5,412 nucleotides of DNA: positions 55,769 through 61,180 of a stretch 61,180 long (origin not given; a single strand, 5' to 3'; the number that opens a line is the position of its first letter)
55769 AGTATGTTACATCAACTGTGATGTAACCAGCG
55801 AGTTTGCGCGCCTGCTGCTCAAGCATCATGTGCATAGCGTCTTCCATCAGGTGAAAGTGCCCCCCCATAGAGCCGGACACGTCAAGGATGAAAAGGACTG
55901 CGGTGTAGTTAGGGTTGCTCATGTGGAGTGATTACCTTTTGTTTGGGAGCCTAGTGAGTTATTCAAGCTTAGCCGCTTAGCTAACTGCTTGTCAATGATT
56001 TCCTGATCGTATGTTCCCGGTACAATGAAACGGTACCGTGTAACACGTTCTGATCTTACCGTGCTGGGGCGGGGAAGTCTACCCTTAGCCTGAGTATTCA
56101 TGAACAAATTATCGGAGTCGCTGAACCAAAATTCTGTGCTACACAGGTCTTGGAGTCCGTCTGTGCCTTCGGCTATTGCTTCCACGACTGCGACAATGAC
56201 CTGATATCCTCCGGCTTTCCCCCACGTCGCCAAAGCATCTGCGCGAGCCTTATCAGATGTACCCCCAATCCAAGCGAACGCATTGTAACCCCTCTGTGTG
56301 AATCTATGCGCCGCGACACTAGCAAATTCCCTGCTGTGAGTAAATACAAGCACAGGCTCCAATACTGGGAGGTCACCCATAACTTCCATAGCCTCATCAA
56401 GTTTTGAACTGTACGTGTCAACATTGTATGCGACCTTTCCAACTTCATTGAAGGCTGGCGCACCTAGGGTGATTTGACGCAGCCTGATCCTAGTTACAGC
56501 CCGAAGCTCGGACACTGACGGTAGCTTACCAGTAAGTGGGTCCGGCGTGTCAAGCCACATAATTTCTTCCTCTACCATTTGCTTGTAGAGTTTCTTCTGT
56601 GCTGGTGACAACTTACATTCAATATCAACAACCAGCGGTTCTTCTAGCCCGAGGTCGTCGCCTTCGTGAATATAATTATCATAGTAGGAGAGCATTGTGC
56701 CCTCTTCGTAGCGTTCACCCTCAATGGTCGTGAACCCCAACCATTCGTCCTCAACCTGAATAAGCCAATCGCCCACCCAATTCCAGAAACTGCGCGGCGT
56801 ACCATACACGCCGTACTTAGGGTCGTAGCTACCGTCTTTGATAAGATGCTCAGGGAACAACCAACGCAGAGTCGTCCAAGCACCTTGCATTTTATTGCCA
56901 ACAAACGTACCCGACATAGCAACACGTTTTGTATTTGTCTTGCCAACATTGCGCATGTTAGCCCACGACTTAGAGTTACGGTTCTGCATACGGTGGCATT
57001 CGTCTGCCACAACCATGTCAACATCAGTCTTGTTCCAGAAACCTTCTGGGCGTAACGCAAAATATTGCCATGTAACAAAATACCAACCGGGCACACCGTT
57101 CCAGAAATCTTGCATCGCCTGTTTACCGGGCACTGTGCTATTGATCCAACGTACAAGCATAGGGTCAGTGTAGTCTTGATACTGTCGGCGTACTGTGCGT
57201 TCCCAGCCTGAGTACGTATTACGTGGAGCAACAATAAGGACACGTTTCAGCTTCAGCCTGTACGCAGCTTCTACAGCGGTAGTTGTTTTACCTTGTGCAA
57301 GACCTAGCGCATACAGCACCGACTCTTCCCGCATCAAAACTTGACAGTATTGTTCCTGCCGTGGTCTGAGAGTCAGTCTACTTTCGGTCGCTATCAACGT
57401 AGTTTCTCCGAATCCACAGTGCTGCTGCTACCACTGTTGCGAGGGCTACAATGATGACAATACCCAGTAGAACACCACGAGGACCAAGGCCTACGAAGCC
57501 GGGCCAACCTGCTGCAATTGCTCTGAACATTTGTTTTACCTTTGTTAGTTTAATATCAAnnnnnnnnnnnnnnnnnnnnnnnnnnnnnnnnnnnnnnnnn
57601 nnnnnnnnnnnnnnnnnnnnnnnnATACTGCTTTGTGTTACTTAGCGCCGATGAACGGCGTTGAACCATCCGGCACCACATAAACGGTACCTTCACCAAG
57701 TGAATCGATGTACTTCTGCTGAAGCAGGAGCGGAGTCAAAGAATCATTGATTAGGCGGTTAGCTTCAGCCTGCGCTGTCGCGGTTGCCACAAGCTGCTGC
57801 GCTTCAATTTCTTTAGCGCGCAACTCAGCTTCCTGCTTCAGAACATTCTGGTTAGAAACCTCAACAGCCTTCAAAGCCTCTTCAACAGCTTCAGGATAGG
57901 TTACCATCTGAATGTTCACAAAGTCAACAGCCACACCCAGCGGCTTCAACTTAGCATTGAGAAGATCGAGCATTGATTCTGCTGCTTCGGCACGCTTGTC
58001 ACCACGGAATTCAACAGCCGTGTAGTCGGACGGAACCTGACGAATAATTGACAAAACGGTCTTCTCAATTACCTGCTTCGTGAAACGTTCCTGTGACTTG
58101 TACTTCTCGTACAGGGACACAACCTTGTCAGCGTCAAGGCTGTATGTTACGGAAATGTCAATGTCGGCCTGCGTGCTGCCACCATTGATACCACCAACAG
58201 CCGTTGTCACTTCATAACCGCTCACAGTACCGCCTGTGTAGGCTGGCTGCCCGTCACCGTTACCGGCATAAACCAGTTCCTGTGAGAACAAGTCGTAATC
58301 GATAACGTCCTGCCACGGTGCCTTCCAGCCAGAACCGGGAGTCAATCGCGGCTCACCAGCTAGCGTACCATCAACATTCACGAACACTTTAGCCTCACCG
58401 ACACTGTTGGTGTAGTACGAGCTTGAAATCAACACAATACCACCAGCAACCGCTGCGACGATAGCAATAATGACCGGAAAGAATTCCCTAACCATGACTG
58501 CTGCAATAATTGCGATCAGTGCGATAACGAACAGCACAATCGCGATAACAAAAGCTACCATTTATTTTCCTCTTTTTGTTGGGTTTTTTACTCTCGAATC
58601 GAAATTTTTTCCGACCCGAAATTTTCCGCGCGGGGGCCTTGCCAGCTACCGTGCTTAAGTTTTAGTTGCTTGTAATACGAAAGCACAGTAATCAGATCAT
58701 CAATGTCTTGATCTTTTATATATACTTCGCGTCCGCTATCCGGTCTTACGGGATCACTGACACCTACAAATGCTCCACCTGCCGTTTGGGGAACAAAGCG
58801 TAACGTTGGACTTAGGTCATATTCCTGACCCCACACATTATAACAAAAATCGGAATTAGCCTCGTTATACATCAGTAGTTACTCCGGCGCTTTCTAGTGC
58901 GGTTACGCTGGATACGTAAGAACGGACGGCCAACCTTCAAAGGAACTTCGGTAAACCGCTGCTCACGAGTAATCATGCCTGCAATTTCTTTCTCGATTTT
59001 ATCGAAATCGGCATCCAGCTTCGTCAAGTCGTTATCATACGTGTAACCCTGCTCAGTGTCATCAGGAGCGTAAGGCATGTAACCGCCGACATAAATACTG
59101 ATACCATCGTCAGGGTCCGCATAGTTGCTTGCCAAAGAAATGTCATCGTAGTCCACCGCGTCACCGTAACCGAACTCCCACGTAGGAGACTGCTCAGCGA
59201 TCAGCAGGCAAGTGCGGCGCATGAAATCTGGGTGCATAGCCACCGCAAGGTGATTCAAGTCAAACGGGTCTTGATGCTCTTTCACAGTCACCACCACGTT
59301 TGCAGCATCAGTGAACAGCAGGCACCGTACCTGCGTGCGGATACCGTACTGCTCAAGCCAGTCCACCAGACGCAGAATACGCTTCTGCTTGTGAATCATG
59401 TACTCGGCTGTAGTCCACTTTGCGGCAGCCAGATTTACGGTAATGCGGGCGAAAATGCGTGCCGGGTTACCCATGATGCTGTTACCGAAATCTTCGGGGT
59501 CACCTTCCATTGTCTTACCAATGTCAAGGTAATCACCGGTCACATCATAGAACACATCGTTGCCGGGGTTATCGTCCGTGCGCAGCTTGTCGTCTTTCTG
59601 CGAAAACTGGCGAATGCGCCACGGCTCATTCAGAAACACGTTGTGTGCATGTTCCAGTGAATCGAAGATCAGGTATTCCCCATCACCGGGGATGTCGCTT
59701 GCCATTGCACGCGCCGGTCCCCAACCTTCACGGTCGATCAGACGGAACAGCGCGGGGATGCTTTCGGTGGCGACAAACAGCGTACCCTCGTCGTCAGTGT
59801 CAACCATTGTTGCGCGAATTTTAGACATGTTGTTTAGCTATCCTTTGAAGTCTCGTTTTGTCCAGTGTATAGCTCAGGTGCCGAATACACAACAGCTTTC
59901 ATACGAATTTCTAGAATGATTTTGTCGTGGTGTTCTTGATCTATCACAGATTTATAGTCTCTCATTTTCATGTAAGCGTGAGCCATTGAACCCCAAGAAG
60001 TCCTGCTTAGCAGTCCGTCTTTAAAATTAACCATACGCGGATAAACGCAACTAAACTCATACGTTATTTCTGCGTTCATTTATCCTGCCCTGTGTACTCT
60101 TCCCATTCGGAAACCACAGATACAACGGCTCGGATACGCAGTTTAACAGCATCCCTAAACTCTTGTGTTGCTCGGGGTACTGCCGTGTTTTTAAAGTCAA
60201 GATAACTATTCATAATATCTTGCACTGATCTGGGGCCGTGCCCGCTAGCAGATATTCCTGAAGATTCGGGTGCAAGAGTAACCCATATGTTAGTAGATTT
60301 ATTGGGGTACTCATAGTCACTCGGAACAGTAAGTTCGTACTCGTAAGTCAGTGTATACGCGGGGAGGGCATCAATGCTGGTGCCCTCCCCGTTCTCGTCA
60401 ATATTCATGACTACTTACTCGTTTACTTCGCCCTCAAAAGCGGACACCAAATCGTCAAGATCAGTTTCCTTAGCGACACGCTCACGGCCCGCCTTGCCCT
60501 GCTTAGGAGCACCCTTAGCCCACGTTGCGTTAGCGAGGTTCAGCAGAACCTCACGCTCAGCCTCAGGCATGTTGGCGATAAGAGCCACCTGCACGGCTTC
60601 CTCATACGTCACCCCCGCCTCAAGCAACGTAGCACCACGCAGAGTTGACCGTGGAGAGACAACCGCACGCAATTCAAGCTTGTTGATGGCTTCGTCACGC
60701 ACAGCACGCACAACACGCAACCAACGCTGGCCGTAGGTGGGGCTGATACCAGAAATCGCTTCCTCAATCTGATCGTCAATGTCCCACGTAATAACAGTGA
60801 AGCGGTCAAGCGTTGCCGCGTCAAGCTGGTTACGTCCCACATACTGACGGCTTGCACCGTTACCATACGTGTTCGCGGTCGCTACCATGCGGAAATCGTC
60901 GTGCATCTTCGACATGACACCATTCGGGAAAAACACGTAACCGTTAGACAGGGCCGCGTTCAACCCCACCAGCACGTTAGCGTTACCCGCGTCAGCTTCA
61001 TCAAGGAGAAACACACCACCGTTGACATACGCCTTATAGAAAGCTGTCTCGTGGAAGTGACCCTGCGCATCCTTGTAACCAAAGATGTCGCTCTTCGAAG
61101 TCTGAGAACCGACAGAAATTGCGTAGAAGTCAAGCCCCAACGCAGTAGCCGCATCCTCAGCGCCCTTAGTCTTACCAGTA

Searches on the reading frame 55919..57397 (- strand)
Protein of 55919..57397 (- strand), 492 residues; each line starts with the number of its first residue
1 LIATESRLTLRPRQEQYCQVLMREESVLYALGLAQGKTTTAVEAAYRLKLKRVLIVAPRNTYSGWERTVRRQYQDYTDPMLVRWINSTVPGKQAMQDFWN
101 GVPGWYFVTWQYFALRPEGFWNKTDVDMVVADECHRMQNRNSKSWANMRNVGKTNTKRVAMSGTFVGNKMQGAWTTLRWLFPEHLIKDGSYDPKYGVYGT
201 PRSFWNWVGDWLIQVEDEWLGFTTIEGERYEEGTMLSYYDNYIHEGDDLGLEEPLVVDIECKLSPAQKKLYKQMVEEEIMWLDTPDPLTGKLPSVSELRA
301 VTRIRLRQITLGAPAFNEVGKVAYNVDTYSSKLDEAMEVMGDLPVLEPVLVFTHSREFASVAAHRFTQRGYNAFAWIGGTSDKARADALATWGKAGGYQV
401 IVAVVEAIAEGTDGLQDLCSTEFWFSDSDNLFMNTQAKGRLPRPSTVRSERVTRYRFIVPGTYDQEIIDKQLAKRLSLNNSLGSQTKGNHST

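Call 18: search_protein_families(library=phrogs, max_evalue=0.001, proteins=[window:55919-57397:-])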
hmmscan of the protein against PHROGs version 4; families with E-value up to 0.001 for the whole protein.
window:55919-57397:- (492 aa): 3 families
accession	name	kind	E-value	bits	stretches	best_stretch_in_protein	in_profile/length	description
phrog_62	-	DNA, RNA and nucleotide metabolism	1.1e-58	199.8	1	6-477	693-1128/1881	DNA helicase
phrog_16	-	DNA, RNA and nucleotide metabolism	1.1e-12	48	1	5-173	268-424/986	DNA helicase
phrog_29996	-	unknown function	0.00028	20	0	48-178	772-888/1189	-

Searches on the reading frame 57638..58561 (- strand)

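Call 41: search_protein_families(library=pfam, max_evalue=0.01, proteins=[window:57638-58561:-])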
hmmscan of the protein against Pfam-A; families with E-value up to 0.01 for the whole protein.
window:57638-58561:- (307 aa): 2 families
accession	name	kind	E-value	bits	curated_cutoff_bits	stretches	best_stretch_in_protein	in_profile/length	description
PF01145.31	Band_7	-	1.4e-19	71.3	23.6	1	55-248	6-166/176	SPFH domain / Band 7 family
PF01284.28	MARVEL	-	0.0035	17.8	32.8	1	5-69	44-101/135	Membrane-associating domain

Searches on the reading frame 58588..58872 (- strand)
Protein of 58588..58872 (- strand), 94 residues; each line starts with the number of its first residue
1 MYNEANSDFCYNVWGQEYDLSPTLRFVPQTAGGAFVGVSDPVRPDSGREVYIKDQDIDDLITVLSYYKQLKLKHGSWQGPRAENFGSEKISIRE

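Call 9: search_protein_families(library=pfam, max_evalue=1, proteins=[window:58588-58872:-])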
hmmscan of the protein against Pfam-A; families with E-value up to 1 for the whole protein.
window:58588-58872:- (94 aa): 0 families

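Call 10: search_protein_families(library=phrogs, max_evalue=1, proteins=[window:58588-58872:-])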
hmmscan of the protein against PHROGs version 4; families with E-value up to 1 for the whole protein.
window:58588-58872:- (94 aa): 0 families

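Call 57: search_dna_similar(query=window:58588-58872:-, collection=phages, mode=protein, max_evalue=10, max_rows=15)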
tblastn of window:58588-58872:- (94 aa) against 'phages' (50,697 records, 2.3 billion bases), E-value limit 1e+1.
Records with a match: 2; places in all: 2; records where one place covers at least 80% of the query: 0.
Best place of each record, by identity: <60% 2.
By first word of the organism name: Bifidobacterium 2.
By host as written in the record: Bifidobacterium asteroides 2.
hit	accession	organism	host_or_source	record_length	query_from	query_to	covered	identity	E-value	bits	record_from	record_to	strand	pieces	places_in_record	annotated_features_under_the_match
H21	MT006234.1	Bifidobacterium phage BlindUri1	Bifidobacterium asteroides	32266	33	93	65%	32.8%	4e+0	32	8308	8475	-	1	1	hypothetical protein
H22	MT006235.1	Bifidobacterium phage BlindBasel1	Bifidobacterium asteroides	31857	33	93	65%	32.8%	7e+0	31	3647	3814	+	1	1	hypothetical protein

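Call 66: find_related_loci(query=A6, collection=viral_contigs, flank=6000)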
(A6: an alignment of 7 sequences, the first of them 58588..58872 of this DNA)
Query A6 (94 aa) in viral_contigs; peptide patterns used: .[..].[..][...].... (x = any residue, [..] = any of these).
50 stretches matched a pattern, but none encodes a relative of the query by tblastn (E <= 1e-3).

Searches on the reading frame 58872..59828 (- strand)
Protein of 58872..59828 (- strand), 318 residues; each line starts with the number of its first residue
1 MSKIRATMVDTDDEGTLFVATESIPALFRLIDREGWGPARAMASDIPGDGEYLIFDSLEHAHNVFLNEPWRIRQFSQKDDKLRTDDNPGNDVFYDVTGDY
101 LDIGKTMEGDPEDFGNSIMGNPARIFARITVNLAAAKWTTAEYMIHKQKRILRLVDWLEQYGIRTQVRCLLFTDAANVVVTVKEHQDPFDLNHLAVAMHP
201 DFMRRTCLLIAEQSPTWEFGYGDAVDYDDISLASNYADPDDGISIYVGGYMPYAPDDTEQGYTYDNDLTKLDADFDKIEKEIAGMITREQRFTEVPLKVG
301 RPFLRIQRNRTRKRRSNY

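Call 18: search_protein_families(library=phrogs, max_evalue=0.001, proteins=[window:58872-59828:-])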
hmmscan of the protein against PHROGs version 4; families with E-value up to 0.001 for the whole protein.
window:58872-59828:- (318 aa): 1 family
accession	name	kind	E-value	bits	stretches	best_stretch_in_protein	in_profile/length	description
phrog_1909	-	unknown function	6.6e-05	23.3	1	83-214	85-226/287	-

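Call 63: search_protein_families(library=pfam, max_evalue=0.001, proteins=[window:58872-59828:-])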
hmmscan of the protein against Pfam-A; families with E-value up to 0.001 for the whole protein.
window:58872-59828:- (318 aa): 1 family
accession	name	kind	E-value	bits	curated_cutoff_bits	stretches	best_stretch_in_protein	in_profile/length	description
PF23822.1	DUF7192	-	9.9e-09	35.4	27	1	83-209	82-218/281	Domain of unknown function (DUF7192)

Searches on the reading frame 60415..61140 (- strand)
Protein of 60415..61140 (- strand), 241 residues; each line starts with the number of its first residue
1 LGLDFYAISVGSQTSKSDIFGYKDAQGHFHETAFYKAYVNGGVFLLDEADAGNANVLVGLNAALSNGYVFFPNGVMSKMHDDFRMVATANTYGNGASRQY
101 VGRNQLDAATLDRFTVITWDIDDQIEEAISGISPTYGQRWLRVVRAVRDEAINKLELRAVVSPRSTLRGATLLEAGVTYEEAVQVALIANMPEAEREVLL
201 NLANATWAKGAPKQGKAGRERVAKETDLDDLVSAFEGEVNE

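Call 18: search_protein_families(library=phrogs, max_evalue=0.001, proteins=[window:60415-61140:-])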
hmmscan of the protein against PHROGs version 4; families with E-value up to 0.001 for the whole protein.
window:60415-61140:- (241 aa): 2 families
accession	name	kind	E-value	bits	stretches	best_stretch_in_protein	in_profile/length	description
phrog_249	-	moron, auxiliary metabolic gene and host takeover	2.4e-41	143.3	1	2-197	152-361/380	porphyrin biosynthesis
phrog_16448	-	other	1.7e-07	30.9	1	5-155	476-622/680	ATPase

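Call 25: find_related_loci(query=window:60415-61140:-, collection=viral_contigs, flank=10000)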
Query window:60415-61140:- (241 aa) in viral_contigs; peptide patterns used: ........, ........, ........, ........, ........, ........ (x = any residue, [..] = any of these).
19 stretches matched a pattern; 3 encode a relative of the query (tblastn E <= 1e-3); 3 distinct loci.
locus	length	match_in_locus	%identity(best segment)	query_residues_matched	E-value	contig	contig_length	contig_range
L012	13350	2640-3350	80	1-236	3e-129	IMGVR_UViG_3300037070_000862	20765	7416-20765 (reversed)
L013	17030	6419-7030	61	1-209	5e-81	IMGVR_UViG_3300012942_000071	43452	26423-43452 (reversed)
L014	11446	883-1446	42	3-196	2e-34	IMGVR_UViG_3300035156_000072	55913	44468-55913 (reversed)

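Call 58: search_dna_similar(query=window:60415-61140:-, collection=phages, mode=protein, max_rows=15)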
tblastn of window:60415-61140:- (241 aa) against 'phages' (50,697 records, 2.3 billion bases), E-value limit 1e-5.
Records with a match: 434; places in all: 434; records where one place covers at least 80% of the query: 287.
Best place of each record, by identity: <60% 434.
By first word of the organism name: Staphylococcus 236; Mycobacterium 80; Listeria 70; uncultured 8; Acinetobacter 8; Synechococcus 7; Gordonia 6; Clostridium 4; Rhizobium 3; Bacteriophage 3; and 7 more.
By host as written in the record: Staphylococcus aureus 85; Mycobacterium smegmatis mc2 155 50; Listeria monocytogenes 48; - 47; Mycobacterium smegmatis mc#155 22; Staphylococcus sp. 17; Staphylococcus carnosus TM300 17; Staphylococcus xylosus M1997-2/10 8; and 78 more.
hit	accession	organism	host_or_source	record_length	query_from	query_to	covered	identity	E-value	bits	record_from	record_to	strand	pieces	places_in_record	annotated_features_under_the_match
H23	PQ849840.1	Staphylococcus phage JS1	Staphylococcus xylosus WT2481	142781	1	214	89%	39.6%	6e-34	134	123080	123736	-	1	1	hypothetical protein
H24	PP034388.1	Staphylococcus phage CF7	Staphylococcus succinis PJI isolate 7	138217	1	214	89%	39.1%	2e-33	132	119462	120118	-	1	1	AAA family ATPase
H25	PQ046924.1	Staphylococcus phage OPT-SC01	Staphylococcus xylosus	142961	1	231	96%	36.2%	1e-33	133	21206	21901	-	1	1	hypothetical protein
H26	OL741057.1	Staphylococcus phage vB_Sau_P68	Staphylococcus aureus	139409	1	231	96%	36.2%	1e-33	133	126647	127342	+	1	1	hypothetical protein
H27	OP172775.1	Clostridium phage CS266P1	Clostridium_AP sp000509125 DA266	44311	1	202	84%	40.6%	8e-29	119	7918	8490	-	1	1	hypothetical protein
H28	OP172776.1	Clostridium phage CS266P2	Clostridium_AP sp000509125 DA266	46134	1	202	84%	40.6%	8e-29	119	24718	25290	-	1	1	hypothetical protein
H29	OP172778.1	Clostridium phage CS266P4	Clostridium_AP sp000509125 DA266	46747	1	202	84%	40.6%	8e-29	119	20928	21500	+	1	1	hypothetical protein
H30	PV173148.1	Enterococcus phage vB_CECAV_04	Enterococcus cecorum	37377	1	201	83%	40.3%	3e-36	140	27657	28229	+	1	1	porphyrin biosynthesis protein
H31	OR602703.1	Staphylococcus phage vB_SauM-V1SA15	Staphylococcus aureus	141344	1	195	81%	41.3%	1e-33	133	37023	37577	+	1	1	putative AAA superfamily ATPase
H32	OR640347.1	Staphylococcus phage vB_SauM-T-SE-E2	Staphylococcus sp.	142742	1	195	81%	41.3%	1e-33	133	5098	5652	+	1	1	putative aaa superfamily atpase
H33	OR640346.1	Staphylococcus phage vB_SauM-T-SE-E1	Staphylococcus sp.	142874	1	195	81%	41.3%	1e-33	133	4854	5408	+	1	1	putative aaa superfamily atpase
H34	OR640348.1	Staphylococcus phage vB_SauM-T-SE-E4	Staphylococcus sp.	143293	1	195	81%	41.3%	1e-33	133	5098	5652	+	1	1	putative aaa superfamily atpase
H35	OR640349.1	Staphylococcus phage vB_SauM-T-SE-G1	Staphylococcus sp.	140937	1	195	81%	41.3%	2e-33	132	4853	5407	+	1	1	putative aaa superfamily atpase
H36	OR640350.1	Staphylococcus phage vB_SauM-T-SE-G2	Staphylococcus sp.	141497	1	195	81%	41.3%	2e-33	132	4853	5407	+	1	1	putative aaa superfamily atpase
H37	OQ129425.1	Staphylococcus phage vB_SauM_JDYN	Staphylococcus aureus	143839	1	195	81%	41.3%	2e-33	132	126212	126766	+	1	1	AAA family ATPase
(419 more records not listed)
